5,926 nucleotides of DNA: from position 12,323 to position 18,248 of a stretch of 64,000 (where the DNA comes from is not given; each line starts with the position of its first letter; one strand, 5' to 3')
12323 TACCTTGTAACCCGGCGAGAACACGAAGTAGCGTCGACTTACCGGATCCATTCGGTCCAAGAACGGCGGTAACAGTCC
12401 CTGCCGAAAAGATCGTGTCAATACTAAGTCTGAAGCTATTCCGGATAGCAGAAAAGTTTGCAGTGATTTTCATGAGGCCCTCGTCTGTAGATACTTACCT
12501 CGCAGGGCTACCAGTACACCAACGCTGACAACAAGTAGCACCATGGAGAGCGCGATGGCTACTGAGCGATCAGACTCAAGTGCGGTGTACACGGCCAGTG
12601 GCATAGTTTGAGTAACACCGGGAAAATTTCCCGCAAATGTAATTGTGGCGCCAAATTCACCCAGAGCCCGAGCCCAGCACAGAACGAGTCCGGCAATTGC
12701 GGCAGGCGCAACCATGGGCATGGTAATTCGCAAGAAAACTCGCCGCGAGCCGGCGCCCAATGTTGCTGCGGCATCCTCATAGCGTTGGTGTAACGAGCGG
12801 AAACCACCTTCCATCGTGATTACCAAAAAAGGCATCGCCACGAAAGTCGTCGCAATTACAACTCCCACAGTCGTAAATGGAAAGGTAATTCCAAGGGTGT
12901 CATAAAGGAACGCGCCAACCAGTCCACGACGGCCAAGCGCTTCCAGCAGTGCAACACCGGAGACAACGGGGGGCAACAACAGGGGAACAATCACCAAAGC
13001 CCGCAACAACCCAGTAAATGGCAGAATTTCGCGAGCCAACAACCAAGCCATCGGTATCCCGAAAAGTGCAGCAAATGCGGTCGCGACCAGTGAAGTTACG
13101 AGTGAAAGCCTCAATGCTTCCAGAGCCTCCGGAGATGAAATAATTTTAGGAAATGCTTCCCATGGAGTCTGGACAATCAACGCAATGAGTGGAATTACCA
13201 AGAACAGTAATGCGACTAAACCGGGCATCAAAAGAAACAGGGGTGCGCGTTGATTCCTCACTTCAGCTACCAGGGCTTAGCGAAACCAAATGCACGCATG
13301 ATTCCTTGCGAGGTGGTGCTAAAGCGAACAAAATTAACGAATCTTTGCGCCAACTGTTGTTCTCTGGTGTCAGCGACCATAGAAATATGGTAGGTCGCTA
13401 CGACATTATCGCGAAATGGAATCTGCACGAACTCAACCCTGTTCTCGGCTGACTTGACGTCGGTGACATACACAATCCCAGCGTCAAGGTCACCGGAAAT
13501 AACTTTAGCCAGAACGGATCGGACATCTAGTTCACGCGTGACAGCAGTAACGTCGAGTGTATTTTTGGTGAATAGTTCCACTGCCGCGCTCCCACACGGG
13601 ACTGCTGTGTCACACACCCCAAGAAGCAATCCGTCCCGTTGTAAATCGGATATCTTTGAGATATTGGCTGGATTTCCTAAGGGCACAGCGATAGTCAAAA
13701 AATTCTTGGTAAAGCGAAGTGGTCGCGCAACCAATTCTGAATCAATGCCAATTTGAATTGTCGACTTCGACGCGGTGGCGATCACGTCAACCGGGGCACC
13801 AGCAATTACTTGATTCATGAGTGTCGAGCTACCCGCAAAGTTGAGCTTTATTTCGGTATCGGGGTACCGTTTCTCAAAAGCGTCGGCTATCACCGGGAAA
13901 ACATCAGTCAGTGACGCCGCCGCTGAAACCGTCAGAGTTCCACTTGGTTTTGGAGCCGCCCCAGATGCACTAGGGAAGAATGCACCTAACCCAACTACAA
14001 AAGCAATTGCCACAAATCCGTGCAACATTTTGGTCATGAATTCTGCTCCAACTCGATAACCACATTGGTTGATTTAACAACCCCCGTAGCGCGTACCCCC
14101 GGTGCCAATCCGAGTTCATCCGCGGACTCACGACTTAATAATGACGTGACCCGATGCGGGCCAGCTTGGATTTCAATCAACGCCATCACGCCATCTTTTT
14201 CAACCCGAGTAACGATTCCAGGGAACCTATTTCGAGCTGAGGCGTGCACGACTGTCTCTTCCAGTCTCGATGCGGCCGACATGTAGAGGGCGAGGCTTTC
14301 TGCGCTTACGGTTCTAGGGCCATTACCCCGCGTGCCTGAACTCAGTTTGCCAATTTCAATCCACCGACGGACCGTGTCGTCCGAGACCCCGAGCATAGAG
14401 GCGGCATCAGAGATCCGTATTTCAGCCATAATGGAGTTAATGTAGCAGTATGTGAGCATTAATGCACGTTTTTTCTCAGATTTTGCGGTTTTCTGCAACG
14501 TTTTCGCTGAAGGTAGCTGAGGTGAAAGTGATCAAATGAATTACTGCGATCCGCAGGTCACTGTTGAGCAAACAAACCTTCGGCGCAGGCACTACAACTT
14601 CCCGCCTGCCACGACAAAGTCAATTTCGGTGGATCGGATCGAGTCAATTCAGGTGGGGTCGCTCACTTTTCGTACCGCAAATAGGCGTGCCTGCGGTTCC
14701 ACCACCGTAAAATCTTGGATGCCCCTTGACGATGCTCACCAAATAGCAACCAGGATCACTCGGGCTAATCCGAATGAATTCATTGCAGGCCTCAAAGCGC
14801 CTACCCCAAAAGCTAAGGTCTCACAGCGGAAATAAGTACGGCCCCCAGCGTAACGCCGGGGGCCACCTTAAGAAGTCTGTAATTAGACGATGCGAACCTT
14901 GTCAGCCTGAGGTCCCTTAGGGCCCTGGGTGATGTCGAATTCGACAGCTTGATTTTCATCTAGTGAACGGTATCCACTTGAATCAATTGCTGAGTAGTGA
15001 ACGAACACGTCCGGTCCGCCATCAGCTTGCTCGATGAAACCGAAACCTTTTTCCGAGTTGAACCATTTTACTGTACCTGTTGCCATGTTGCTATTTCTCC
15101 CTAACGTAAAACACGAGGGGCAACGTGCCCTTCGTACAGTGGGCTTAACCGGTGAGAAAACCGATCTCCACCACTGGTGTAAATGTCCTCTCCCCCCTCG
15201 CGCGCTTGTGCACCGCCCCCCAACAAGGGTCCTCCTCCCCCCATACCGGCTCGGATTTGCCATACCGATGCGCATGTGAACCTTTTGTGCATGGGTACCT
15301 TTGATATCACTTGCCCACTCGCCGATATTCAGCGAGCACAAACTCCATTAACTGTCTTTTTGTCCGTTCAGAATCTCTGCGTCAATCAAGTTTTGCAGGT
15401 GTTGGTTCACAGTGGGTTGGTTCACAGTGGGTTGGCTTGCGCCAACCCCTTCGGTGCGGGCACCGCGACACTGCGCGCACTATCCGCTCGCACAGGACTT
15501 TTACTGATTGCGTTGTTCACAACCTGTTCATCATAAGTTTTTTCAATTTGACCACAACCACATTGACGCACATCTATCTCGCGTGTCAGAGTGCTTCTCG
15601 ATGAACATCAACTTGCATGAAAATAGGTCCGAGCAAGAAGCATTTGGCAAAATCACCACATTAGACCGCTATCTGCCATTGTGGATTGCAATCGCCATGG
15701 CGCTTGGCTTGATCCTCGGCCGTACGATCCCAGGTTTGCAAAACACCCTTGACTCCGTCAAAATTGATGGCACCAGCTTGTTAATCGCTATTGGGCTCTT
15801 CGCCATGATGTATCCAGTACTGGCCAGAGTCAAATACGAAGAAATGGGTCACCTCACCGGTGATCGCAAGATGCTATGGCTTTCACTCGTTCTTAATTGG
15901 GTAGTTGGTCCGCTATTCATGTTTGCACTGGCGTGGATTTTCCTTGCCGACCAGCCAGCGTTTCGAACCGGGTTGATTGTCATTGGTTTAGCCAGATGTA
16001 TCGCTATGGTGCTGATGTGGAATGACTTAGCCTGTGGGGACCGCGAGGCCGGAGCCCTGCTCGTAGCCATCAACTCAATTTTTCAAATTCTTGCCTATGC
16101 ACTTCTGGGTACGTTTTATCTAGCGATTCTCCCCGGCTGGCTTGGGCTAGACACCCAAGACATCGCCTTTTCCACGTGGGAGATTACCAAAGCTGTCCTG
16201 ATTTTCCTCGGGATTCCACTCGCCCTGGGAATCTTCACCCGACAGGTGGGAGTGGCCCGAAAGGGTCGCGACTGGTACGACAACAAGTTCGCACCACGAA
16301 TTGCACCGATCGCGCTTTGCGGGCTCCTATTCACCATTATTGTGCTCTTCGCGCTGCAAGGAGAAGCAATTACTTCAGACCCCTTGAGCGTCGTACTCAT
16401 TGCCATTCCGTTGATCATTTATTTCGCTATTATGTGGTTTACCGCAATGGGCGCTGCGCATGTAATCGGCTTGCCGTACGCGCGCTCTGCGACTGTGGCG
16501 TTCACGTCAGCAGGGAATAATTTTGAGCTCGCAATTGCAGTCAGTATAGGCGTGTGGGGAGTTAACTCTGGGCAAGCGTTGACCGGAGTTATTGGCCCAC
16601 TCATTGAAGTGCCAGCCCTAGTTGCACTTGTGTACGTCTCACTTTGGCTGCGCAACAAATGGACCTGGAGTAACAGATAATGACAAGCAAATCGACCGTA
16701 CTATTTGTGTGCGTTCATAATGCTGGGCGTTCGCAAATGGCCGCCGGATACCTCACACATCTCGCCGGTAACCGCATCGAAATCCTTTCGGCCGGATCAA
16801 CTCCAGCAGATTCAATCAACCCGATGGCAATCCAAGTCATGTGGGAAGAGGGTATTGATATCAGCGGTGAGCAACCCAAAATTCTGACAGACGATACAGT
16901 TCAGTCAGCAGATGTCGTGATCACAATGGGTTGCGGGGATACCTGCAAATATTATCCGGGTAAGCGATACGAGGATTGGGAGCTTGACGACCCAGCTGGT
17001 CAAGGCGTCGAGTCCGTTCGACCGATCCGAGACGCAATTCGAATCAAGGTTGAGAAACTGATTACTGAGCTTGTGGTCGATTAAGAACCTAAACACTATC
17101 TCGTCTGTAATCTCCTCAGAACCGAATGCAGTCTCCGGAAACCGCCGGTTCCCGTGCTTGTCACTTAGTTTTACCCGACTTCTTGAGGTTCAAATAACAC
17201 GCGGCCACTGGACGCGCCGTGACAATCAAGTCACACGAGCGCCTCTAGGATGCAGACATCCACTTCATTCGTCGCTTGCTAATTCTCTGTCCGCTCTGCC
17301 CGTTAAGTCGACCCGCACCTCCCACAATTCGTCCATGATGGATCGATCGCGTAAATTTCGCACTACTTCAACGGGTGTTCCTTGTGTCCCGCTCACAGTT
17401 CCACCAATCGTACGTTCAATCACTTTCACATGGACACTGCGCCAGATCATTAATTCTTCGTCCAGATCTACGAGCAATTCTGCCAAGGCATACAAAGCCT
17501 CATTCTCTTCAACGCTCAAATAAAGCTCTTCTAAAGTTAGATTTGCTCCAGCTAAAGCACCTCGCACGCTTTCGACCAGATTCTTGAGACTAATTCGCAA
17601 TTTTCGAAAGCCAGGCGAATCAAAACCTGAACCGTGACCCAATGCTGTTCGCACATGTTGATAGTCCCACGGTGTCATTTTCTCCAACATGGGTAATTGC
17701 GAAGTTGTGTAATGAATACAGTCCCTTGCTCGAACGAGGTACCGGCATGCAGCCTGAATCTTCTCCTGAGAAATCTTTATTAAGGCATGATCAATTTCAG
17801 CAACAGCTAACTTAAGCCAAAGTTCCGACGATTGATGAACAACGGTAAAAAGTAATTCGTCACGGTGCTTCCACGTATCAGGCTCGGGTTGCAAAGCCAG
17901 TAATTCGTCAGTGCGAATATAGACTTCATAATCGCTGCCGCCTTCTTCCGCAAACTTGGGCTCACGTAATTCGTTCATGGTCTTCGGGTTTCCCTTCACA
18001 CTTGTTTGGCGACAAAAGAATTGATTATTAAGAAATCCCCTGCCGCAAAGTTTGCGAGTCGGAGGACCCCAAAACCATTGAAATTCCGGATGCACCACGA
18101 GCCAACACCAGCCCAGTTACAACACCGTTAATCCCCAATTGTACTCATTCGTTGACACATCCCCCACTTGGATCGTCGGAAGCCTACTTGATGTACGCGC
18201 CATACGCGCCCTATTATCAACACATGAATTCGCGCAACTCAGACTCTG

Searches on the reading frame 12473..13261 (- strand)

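Call 10: search_protein_families(library=pfam, proteins=[window:12473-13261:-], max_evalue=0.001)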
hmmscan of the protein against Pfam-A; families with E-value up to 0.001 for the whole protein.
window:12473-13261:- (263 aa): 1 family
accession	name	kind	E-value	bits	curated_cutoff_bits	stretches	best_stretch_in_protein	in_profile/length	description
PF00528.27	BPD_transp_1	-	4.7e-16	59.5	26.4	1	68-260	1-180/184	Binding-protein-dependent transport system inner membrane component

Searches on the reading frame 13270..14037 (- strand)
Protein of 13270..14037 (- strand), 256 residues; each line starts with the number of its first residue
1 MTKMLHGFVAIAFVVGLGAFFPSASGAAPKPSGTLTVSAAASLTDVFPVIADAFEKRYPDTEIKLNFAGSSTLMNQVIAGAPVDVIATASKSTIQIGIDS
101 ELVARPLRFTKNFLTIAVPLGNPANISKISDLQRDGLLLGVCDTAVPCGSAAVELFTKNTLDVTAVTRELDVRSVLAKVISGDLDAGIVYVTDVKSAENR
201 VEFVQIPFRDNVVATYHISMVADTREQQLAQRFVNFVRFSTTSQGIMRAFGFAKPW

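Call 10: search_protein_families(library=pfam, proteins=[window:13270-14037:-], max_evalue=0.001)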
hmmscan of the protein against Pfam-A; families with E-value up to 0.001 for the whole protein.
window:13270-14037:- (256 aa): 4 families
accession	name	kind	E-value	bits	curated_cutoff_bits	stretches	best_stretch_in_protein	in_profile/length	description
PF13531.11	SBP_bac_11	-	8.7e-40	137.3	25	1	35-252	1-226/227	Bacterial extracellular solute-binding protein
PF01547.30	SBP_bac_1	-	7.4e-17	62.7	26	1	40-237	1-300/307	Bacterial extracellular solute-binding protein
PF03466.25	LysR_substrate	-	6.8e-08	32.6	28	1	31-238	4-205/209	LysR substrate binding domain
PF12849.12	PBP_like_2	-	8.4e-06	26.2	27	1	28-127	5-108/267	PBP superfamily domain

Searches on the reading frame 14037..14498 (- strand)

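Call 10: search_protein_families(library=pfam, proteins=[window:14037-14498:-], max_evalue=0.001)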
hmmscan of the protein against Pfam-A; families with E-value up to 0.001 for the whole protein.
window:14037-14498:- (154 aa): 6 families
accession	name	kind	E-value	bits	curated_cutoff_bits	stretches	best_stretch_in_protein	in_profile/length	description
PF03459.23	TOBE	-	4.7e-15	56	22.3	1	87-146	2-62/64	TOBE domain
PF00376.29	MerR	-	1.1e-07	32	28.2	1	28-60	1-34/38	MerR family regulatory protein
PF12728.13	HTH_17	-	1.9e-07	31.7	27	1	29-74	4-48/51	Helix-turn-helix domain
PF13551.12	HTH_29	-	2.9e-05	24.5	28.1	1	28-48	14-34/64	Winged helix-turn helix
PF13384.12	HTH_23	-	8.9e-05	22.6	24.6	1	7-47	3-38/50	Homeodomain-like domain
PF13411.12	MerR_1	-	0.00031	21.2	21.6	1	28-61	2-35/69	MerR HTH family regulatory protein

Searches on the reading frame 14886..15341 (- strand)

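Call 10: search_protein_families(library=pfam, proteins=[window:14886-15341:-], max_evalue=0.001)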
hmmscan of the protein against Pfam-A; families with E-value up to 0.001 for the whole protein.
window:14886-15341:- (152 aa): 1 family
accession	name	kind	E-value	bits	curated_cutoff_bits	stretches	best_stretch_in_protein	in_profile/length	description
PF00313.28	CSD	-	2.6e-30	104.5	27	1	88-150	2-64/66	'Cold-shock' DNA-binding domain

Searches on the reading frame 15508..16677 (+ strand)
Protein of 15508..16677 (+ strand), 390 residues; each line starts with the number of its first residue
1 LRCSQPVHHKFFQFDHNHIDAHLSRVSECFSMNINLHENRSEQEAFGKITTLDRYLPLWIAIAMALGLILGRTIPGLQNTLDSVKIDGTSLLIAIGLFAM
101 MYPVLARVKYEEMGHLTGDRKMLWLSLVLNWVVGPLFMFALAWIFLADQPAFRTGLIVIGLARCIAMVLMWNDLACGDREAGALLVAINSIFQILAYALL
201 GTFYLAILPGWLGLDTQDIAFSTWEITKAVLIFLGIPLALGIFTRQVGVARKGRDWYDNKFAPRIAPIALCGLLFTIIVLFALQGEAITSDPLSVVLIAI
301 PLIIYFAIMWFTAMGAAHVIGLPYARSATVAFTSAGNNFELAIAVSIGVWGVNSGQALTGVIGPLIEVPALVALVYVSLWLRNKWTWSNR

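Call 10: search_protein_families(library=pfam, proteins=[window:15508-16677:+], max_evalue=0.001)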
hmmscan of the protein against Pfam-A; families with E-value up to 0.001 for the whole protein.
window:15508-16677:+ (390 aa): 1 family
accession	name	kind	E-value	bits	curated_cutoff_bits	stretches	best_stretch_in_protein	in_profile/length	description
PF01758.21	SBF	-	5.2e-52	176.8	24.3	1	94-290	1-190/191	Sodium Bile acid symporter family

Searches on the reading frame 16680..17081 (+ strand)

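Call 10: search_protein_families(library=pfam, proteins=[window:16680-17081:+], max_evalue=0.001)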
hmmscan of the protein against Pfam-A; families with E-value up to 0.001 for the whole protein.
window:16680-17081:+ (134 aa): 1 family
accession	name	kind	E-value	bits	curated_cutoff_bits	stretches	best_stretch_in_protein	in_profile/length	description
PF01451.26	LMWPc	-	4.1e-21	76.1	23.2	1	7-127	1-143/144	Low molecular weight phosphotyrosine protein phosphatase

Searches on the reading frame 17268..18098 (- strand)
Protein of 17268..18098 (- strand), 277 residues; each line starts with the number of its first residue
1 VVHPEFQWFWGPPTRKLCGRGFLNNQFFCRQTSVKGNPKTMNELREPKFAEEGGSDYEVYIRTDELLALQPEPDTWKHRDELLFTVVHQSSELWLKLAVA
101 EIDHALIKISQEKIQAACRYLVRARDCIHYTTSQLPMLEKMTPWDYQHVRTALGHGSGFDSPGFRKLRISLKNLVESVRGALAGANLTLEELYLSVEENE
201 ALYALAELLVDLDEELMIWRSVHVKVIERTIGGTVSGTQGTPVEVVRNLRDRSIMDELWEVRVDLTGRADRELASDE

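Call 10: search_protein_families(library=pfam, proteins=[window:17268-18098:-], max_evalue=0.001)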
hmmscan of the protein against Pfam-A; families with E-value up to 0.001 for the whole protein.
window:17268-18098:- (277 aa): 1 family
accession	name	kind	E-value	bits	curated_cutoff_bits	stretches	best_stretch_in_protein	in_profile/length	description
PF03301.18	Trp_dioxygenase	-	1.3e-30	107.4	34.9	2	50-173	10-141/346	Tryptophan 2,3-dioxygenase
